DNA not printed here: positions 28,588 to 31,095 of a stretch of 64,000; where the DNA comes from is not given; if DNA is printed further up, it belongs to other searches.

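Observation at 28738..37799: Conserved-looking five-gene surface module of unknown mechanism: CBM-SBP giant + two permeases + NHL-TPR-Yip1 membrane protein + 735-aa anchored protein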

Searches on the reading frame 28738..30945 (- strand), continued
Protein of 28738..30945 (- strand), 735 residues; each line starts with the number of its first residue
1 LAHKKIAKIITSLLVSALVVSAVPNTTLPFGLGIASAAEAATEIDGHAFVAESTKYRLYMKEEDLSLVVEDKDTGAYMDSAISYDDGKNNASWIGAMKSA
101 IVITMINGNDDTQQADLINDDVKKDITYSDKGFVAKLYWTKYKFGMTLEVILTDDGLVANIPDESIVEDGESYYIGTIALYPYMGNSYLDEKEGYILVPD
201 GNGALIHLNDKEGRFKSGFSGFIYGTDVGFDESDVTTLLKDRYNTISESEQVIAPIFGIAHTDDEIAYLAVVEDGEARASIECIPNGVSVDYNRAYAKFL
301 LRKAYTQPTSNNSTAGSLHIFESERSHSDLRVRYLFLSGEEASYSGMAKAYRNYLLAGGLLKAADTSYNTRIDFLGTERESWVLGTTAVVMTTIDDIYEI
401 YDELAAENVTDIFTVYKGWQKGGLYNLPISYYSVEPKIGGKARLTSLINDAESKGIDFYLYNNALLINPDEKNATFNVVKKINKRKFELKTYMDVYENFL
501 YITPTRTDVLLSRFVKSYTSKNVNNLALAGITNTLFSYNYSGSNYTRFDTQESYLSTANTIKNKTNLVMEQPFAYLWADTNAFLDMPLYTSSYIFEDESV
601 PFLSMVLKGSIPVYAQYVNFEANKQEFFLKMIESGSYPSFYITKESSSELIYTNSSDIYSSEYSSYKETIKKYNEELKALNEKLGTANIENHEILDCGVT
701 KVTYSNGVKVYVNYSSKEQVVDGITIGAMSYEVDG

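Call 61: find_related_loci(query=A5, collection=metagenome_contigs, flank=10000)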
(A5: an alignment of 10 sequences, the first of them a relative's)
Query A5 (757 aa) in metagenome_contigs; peptide patterns used: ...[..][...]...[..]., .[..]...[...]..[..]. (x = any residue, [..] = any of these).
600 stretches matched a pattern (row limit reached: there are more); 555 encode a relative of the query (tblastn E <= 1e-3); the best 80 are kept; 80 distinct loci.
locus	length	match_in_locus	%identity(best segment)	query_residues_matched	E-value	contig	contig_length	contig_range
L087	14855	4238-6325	66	57-753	0e+0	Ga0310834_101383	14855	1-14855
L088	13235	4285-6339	43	61-754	0e+0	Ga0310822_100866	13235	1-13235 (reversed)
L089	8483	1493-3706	42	10-756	0e+0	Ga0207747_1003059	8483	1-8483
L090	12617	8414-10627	42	10-756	0e+0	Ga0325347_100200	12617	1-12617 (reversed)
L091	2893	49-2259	41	4-754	0e+0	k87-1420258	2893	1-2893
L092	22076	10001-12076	40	61-753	1e-172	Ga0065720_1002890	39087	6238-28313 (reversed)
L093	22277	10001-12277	29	13-754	3e-85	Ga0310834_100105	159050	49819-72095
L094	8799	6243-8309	28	61-754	4e-78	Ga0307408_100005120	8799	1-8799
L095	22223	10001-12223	29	4-749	5e-77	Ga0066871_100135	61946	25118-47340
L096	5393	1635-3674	26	62-751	1e-72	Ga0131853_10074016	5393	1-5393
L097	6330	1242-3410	27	14-754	6e-72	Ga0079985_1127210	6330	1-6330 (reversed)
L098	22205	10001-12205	40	12-753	7e-169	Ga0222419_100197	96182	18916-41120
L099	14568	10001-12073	28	65-756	2e-69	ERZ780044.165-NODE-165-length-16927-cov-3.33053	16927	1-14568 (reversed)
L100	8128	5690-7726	29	67-752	4e-69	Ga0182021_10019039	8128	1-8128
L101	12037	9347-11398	26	62-751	3e-69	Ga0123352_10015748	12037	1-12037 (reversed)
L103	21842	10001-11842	31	171-755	3e-66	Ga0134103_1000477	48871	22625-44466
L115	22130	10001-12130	27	20-753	9e-62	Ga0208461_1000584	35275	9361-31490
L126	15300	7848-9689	30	171-755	4e-59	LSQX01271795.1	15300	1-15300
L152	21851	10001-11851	28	171-753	5e-56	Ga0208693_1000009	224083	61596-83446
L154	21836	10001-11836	29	171-753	2e-55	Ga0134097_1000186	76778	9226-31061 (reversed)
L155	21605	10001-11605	31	217-745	3e-55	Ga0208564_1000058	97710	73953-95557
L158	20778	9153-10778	31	209-745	3e-55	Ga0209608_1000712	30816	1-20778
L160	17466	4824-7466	29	46-732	3e-55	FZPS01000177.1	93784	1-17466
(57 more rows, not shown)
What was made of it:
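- Tried and rejected: A 10-sequence alignment worked (call 61).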

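Call 64: list_cluster_members(proteins=[P0165, P0223, P0160, P0210, P0241, P0258, P0270, P0148, P0153, P0226])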
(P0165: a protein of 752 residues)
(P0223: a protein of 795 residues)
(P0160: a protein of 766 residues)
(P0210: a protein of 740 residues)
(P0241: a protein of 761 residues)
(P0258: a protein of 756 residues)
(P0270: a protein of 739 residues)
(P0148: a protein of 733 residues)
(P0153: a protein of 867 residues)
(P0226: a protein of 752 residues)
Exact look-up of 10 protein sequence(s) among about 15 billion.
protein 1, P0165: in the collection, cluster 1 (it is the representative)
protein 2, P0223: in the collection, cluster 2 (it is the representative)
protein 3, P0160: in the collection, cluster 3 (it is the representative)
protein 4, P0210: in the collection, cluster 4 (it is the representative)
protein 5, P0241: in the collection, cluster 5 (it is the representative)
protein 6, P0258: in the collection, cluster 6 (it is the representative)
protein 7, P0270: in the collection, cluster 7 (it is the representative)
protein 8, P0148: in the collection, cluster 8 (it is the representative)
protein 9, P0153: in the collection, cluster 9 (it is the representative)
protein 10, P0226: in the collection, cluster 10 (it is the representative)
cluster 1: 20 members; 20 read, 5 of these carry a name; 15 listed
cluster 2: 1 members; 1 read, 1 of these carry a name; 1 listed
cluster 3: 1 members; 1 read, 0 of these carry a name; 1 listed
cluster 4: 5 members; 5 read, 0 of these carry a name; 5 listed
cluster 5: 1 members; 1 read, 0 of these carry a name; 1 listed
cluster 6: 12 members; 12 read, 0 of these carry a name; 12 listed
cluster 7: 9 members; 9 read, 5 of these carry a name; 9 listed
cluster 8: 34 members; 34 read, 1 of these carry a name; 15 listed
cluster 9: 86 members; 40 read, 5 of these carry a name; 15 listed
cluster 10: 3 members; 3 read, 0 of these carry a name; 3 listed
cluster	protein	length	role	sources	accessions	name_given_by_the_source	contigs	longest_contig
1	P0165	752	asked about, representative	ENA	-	-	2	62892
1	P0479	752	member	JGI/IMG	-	hypothetical protein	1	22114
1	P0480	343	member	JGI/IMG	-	hypothetical protein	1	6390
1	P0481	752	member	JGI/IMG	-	hypothetical protein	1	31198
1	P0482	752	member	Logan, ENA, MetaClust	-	\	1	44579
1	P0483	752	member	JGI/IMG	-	hypothetical protein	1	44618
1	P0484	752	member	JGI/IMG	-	-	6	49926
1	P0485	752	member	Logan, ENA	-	-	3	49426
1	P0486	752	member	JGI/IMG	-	-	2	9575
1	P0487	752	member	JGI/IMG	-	-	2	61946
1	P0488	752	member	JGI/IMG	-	-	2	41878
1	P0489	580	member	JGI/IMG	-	-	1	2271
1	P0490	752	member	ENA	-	-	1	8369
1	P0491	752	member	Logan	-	-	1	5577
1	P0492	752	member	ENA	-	-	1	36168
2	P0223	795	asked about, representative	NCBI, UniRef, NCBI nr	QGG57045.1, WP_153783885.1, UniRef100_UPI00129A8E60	DUF5696 domain-containing protein [Paenibacillus sp. B01] | DUF5696 domain-containing protein n=1 Tax=Paenibacillus sp. B01 TaxID=2660554 ...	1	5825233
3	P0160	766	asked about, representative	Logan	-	-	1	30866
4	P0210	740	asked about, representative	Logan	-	-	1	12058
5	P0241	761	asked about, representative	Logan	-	-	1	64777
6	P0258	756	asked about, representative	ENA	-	-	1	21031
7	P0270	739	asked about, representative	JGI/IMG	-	hypothetical protein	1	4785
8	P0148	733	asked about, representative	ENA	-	-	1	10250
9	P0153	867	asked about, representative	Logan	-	-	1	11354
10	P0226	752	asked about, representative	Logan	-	-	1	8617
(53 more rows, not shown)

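Call 67: search_protein_families(library=pfam, alignment_id=A6, max_evalue=0.00001)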
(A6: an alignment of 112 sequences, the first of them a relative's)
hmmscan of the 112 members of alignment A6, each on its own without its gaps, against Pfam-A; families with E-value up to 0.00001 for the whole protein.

A. member 1, L087:9032-10684:- (550 aa): 2 families
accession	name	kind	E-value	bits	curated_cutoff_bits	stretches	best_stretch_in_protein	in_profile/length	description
PF07690.21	MFS_1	-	5.4e-54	183.8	33.4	1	91-484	2-346/347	Major Facilitator Superfamily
PF00083.30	Sugar_tr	-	1.6e-08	34.3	22.3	1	118-259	44-191/452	Sugar (and other) transporter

B. families by the number of members that match (of 112 scanned): 98 families (the first 25 are shown)
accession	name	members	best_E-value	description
PF01547.30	SBP_bac_1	10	7.1e-33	Bacterial extracellular solute-binding protein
PF13416.11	SBP_bac_8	9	1.5e-22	Bacterial extracellular solute-binding protein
PF10091.15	Glycoamylase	7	3.2e-68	Putative glucoamylase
PF12833.13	HTH_18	6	5.9e-29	Helix-turn-helix domain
PF00165.29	HTH_AraC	6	6.2e-25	Bacterial regulatory helix-turn-helix proteins, AraC family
PF13377.12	Peripla_BP_3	5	2.3e-39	Periplasmic binding protein-like domain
PF00532.27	Peripla_BP_1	4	1.9e-33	Periplasmic binding proteins and sugar binding domain of LacI family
PF13407.12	Peripla_BP_4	4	1e-22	Periplasmic binding protein domain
PF00356.27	LacI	4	2.4e-21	Bacterial regulatory proteins, lacI family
PF02311.25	AraC_binding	4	4.5e-13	AraC-like ligand binding domain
PF07883.17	Cupin_2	4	2.2e-10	Cupin domain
PF05175.20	MTS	4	1.3e-09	Methyltransferase small domain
PF01915.27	Glyco_hydro_3_C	3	2.1e-60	Glycosyl hydrolase family 3 C-terminal domain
PF00933.27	Glyco_hydro_3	3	2.2e-48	Glycosyl hydrolase family 3 N terminal domain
PF00590.25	TP_methylase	3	4.2e-35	Tetrapyrrole (Corrin/Porphyrin) Methylases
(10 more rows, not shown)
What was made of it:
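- Carbohydrate context: about a fifth of 112 flanking ORFs are GHs of varied families, alongside AraC and LacI regulators (call 67). The cassette accompanies many different GH families (call 67), which fits a substrate-agnostic accessory role.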
